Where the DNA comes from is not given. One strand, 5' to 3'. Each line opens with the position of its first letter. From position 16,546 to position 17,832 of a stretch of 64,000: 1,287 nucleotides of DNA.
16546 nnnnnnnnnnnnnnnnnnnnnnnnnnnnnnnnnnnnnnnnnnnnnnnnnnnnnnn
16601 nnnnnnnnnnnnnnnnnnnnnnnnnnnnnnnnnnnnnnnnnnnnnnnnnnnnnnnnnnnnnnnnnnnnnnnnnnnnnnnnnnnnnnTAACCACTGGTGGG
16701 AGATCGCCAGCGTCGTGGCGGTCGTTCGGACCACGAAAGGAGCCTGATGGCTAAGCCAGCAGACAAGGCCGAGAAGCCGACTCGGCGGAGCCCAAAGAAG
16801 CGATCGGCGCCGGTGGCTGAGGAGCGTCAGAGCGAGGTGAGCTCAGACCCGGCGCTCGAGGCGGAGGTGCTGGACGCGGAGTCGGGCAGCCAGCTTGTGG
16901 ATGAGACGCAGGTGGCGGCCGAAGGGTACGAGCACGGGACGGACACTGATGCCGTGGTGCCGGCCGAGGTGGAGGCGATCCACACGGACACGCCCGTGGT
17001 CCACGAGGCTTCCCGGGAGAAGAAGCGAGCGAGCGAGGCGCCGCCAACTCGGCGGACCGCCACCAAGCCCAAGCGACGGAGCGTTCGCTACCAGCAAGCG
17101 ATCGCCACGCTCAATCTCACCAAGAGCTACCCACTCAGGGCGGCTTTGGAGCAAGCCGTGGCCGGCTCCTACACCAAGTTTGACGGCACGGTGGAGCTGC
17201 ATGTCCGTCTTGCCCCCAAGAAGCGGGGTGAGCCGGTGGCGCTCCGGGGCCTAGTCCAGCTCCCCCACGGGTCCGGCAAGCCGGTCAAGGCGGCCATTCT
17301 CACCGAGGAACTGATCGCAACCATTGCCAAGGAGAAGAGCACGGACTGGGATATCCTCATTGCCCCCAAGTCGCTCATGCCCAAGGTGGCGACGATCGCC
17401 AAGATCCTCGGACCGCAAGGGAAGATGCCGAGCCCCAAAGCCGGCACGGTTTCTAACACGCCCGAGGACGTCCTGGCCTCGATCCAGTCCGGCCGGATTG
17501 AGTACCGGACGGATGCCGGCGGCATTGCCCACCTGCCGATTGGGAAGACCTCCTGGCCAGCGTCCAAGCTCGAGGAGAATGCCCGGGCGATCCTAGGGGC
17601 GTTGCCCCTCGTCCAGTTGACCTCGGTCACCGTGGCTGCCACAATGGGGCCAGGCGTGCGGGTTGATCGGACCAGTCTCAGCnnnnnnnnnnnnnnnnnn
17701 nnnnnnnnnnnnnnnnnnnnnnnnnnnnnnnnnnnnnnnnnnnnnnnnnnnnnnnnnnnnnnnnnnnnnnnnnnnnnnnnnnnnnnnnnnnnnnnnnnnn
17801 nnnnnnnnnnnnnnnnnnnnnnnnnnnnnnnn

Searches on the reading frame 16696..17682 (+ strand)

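Call 88: search_protein_families(library=pfam, max_evalue=0.001, proteins=[window:16696-17682:+])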
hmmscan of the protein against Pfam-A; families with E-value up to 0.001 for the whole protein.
window:16696-17682:+ (329 aa): 1 family
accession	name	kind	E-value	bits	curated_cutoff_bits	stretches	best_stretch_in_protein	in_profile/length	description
PF00687.26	Ribosomal_L1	-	1.2e-28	100.5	32.2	2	204-319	71-198/198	Ribosomal protein L1p/L10e family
